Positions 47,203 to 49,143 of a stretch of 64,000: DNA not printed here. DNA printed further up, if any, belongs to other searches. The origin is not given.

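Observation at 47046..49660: Accessory operon: LRR-like protein + transglutaminase-fold Cys-His-Asp protein + 51-aa Lys/Cys-rich peptide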

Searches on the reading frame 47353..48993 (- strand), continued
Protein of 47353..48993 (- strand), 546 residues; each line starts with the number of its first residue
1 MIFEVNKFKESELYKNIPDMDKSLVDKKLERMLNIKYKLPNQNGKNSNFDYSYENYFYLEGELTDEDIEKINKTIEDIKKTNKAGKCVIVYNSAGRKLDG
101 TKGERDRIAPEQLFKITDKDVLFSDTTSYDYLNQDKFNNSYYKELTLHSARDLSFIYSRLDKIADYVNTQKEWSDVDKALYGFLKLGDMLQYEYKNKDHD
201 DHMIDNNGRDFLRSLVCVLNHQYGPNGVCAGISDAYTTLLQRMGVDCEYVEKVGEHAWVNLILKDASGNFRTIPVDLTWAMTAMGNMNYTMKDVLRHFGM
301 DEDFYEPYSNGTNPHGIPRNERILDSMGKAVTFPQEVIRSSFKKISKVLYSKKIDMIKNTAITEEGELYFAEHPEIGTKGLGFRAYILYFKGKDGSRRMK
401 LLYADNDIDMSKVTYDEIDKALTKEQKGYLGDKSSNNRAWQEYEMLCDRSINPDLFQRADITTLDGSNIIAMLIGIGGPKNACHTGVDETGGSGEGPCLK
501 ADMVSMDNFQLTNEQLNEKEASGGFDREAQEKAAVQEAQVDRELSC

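Call 58: predict_structure(alignment_id=A3)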
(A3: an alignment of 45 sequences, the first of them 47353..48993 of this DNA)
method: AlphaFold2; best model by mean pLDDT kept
length: 546 residues; sequences in the alignment: 45
mean_pLDDT: 78.4   pTM: 0.75
mean pLDDT of the five models: 78.4, 76.4, 75.4, 75.3, 75.0
residues with pLDDT >= 90: 248; 70-90: 146; 50-70: 70; < 50: 82
segments of 3 or more residues with pLDDT < 50: 1-18, 38-51, 455-469, 471-479, 506-511, 523-525, 536-546
pLDDT, mean of each block of 10 residues (from residue 1): 29 41 53 48 39 78 95 93 87 90 91 95 95 91 93 94 95 97 93 71 79 90 79 97 96 93 91 96 84 93 89 84 82 94 88 90 91 74 88 89 92 94 87 83 75 50 41 44 73 75 57 54 53 48 33
secondary structure, 60 per line:
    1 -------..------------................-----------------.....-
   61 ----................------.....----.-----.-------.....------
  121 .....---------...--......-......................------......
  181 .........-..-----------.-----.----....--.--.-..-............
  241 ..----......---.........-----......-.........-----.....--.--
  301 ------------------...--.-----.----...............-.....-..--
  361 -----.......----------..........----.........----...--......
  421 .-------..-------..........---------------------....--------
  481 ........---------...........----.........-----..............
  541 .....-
elements in order: H22-37 E55-59 H65-80 E87-91 H110-114 E121-125 H140-145 E147-149 H150-168 H175-189 H215-218 H229-242 E247-252 E256-264 E270-275 H277-285 H291-295 H335-349 E351-355 E366-372 E383-392 E397-405 H415-421 H438-447 E469-472 E481-488 E498-505 H513-521 H527-545

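Call 61: fold_search(model_id=the predicted structure, library=pdb)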
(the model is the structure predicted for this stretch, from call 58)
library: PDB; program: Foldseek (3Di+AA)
matches with E <= 10: 938; with E <= 0.001: 1
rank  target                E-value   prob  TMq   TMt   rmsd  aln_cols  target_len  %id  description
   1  9crn                  1.2e-05  1.00  0.23  0.33  10.8       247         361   15  Crystal structure of Streptococcus pyogenes TglA (released 2024-08-14)
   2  4xz7_B                1.3e-02  1.00  0.18  0.25   4.6       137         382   16  Crystal structure of a TGase (released 2015-06-24)
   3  7t4q_D                3.1e-02  0.07  0.06  0.12  21.6       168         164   10  CryoEM structure of the HCMV Pentamer gH/gL/UL128/UL130/UL131A in complex with neutralizing fabs 2C12, 7I13 and 13H11 (released 2022-03-23)
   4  6zz8_B                4.6e-02  0.14  0.08  0.16  20.1       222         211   12  MB_CRS6-15 bound to CrSAS-6_6HR (released 2021-07-07)
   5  5b6s_A                5.4e-02  0.09  0.09  0.14  20.6       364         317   11  Catalytic domain of Coprinopsis cinerea GH62 alpha-L-arabinofuranosidase (released 2016-09-07)
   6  6g4h                  6.0e-02  0.82  0.15  0.27  10.3       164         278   13  Crystal structure of the periplasmic domain of TgpA from Pseudomonas aeruginosa bound to ethylmercury (released 2019-04-10)
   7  5ujy_A                6.8e-02  0.20  0.09  0.07  17.0       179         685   15  The structure of Mycobacterium tuberculosis topoisomerase I from the 2nd crystal form (released 2018-01-17)
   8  5mhl_B                8.4e-02  0.18  0.14  0.11  20.1       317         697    8  FXIIIa in complex with the inhibitor Mi0621 (released 2017-12-20)
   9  7uy5_I                1.4e-01  0.06  0.07  0.08  26.5       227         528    8  Tetrahymena telomerase with CST (released 2022-07-13)
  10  4n4b                  1.5e-01  0.06  0.09  0.14  20.4       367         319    9  Crystal Structure of the alpha-L-arabinofuranosidase PaAbf62A from Podospora anserina (released 2014-01-15)
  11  3kd4_A                1.6e-01  0.69  0.15  0.16   7.9       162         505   12  CRYSTAL STRUCTURE OF A PUTATIVE PROTEASE (BDI_1141) FROM PARABACTEROIDES DISTASONIS ATCC 8503 AT 2.00 A RESOLUTION (released 2009-11-24)
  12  4kty_B                1.8e-01  0.21  0.17  0.14  21.3       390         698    9  Fibrin-stabilizing factor with a bound ligand (released 2013-12-04)
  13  4n2z_A                1.9e-01  0.06  0.09  0.14  20.4       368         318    9  Crystal Structure of the alpha-L-arabinofuranosidase PaAbf62A from Podospora anserina in complex with cellotriose (released 2014-01-15)
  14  6kzb_C                2.1e-01  0.20  0.16  0.14  20.9       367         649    8  Transglutaminase2 complexed with calcium (released 2020-12-09)
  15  8s4s_A                2.3e-01  0.08  0.07  0.18  12.8       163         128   14  PrgE from plasmid pCF10 (released 2024-05-29)
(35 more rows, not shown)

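Call 69: search_protein_families(library=padloc, proteins=[window:47353-48993:-, P0012, P0003], max_evalue=0.1)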
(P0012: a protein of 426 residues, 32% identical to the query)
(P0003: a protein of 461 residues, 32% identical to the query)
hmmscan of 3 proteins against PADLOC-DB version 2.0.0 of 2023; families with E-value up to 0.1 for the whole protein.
window:47353-48993:- (546 aa): 0 families

P0012 (426 aa): 0 families

P0003 (461 aa): 0 families

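Call 75: find_encoding_contigs(protein=P0083, flank=5000, max_places=2)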
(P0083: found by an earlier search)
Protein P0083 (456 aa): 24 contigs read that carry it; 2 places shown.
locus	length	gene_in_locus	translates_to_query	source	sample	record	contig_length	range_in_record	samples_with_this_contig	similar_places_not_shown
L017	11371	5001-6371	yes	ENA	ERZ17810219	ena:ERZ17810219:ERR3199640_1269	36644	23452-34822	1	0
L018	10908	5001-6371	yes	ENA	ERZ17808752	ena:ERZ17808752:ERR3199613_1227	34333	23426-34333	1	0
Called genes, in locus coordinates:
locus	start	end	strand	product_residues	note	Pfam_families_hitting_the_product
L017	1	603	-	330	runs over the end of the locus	PF10555:MraY_sig1 (weak), PF00953:Glycos_transf_4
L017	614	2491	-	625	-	PF03717:PBP_dimer, PF00905:Transpeptidase, PF03793:PASTA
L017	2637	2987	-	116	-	-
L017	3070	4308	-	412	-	PF00375:SDF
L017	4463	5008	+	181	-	-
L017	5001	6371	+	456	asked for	-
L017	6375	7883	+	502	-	PF18632:DUF5630 (faint), PF08238:Sel1 (weak)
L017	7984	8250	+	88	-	-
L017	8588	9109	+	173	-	PF00665:rve, PF13683:rve_3, PF13333:rve_2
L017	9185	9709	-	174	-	PF00383:dCMP_cyt_deam_1, PF14437:MafB19-deam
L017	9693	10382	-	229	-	PF01066:CDP-OH_P_transf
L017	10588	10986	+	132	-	PF01252:Peptidase_A8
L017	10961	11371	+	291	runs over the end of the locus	PF01479:S4, PF00849:PseudoU_synth_2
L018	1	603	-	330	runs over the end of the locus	PF10555:MraY_sig1 (weak), PF00953:Glycos_transf_4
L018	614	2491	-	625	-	PF03717:PBP_dimer, PF00905:Transpeptidase, PF03793:PASTA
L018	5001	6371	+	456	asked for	-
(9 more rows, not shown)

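Call 76: find_encoding_contigs(protein=P0008, flank=5000, max_places=2)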
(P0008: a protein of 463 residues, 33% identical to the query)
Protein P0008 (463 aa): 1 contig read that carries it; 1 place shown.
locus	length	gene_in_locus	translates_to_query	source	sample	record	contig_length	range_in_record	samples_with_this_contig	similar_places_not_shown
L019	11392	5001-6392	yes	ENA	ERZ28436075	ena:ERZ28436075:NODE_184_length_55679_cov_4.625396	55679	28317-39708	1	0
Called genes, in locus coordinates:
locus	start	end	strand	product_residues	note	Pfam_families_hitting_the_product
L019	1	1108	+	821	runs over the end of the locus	PF00012:HSP70, PF06723:MreB_Mbl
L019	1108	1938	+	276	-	-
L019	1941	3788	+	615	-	-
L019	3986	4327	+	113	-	-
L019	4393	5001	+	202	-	-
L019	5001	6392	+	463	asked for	-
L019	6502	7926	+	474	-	PF00749:tRNA-synt_1c, PF19269:Anticodon_2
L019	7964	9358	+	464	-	PF01406:tRNA-synt_1e, PF09334:tRNA-synt_1g (faint)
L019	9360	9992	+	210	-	PF04298:Zn_peptidase_2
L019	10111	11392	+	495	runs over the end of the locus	-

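Call 88: find_related_loci(query=A3, collection=viral_contigs, flank=5000)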
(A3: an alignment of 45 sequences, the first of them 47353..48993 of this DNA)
Query A3 (546 aa) in viral_contigs; peptide patterns used: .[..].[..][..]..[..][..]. (x = any residue, [..] = any of these).
28 stretches matched a pattern, but none encodes a relative of the query by tblastn (E <= 1e-3).

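Call 90: search_protein_families(library=pfam, alignment_id=A3, max_evalue=0.01)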
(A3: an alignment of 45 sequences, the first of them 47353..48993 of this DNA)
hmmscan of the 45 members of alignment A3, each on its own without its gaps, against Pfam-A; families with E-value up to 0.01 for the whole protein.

A. member 1, window:47353-48993:- (546 aa): 0 families

B. families by the number of members that match (of 45 scanned): 11 families
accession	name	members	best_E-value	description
PF01841.26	Transglut_core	21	2.9e-09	Transglutaminase-like superfamily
PF04473.18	DUF553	8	1.1e-06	Transglutaminase-like domain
PF06135.17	IreB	3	0.00014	IreB regulatory phosphoprotein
PF14381.12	EDR1_CTR1_ARMC3_pept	3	0.00037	EDR1/CTR1/ARMC3, peptidase-like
PF00416.27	Ribosomal_S13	1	5.6e-14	Ribosomal protein S13/S18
PF13369.12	Transglut_core2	1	1.2e-05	Transglutaminase-like superfamily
PF22008.2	BpuSI_TRD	1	4.8e-05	Restriction endonuclease BpuSI, specificity domain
PF18714.6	PI-TkoII_IV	1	0.00076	DNA polymerase II intein Domain IV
PF16421.10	E2F_CC-MB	1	0.0032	E2F transcription factor CC-MB domain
PF17202.10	sCache_3_3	1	0.0062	Single cache domain 3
PF08813.17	Phage_tail_3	1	0.0097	Phage tail tube protein, TTP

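Call 96: search_protein_families(library=ncbifam, proteins=[P0012, P0003, P0008, P0083], max_evalue=1)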
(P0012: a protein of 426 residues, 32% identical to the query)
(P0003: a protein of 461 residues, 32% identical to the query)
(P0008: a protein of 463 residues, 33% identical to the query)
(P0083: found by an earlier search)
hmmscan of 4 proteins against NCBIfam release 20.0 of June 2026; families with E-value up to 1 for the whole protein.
P0012 (426 aa): 3 families
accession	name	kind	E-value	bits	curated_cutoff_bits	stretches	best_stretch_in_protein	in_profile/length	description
NF045980.1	MAG6410_fam_LP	equivalog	5.4e-15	54.8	450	1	102-222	161-292/622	MAG6410 family transglutaminase-related lipoprotein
NF002177.0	PRK01022.1-5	subfamily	0.11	12.3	261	1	325-350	171-196/205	hypothetical protein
NF008151.0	PRK10903.1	equivalog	0.14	11.6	308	0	246-269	84-107/190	peptidylprolyl isomerase A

P0003 (461 aa): 0 families

P0008 (463 aa): 2 families
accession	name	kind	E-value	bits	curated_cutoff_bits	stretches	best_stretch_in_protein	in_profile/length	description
NF045980.1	MAG6410_fam_LP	equivalog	1.3e-12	47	450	1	113-255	160-308/622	MAG6410 family transglutaminase-related lipoprotein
NF008423.0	PRK11251.1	equivalog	0.041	13.7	65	1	280-314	60-94/112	osmotically-inducible lipoprotein OsmE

P0083 (456 aa): 1 family
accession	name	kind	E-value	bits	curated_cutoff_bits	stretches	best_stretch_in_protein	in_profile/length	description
NF045980.1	MAG6410_fam_LP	equivalog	4.5e-09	35.3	450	1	112-404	155-419/622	MAG6410 family transglutaminase-related lipoprotein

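Call 97: find_encoding_contigs(protein=P0100, flank=5000, max_places=2)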
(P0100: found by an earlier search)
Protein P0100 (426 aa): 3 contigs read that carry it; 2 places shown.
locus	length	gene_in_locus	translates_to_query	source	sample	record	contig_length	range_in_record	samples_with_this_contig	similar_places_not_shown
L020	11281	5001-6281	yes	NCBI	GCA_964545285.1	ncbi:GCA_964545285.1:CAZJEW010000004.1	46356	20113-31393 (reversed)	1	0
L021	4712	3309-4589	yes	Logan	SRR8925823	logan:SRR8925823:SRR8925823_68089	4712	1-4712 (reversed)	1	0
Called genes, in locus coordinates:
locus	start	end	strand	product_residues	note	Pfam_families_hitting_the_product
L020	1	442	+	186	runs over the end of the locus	-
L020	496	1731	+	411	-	PF00012:HSP70 (faint), PF02491:SHS2_FTSA (weak), PF06723:MreB_Mbl (weak), PF14450:FtsA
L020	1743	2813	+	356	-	PF00091:Tubulin, PF12327:FtsZ_C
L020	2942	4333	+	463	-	PF09479:Flg_new (faint)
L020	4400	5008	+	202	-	-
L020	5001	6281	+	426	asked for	-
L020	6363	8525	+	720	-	PF12389:Peptidase_M73, PF13620:CarboxypepD_reg, PF13715:CarbopepD_reg_2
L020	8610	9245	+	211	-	PF01863:YgjP-like, PF10263:SprT-like (weak)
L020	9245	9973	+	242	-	PF22435:MRM3-like_sub_bind, PF00588:SpoU_methylase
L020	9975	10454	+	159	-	PF01782:RimM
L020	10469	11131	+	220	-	PF01746:tRNA_m1G_MT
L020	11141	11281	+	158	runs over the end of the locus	-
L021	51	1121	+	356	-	PF00091:Tubulin, PF12327:FtsZ_C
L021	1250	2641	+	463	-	PF09479:Flg_new (faint)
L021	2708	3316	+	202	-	-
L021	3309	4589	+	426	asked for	-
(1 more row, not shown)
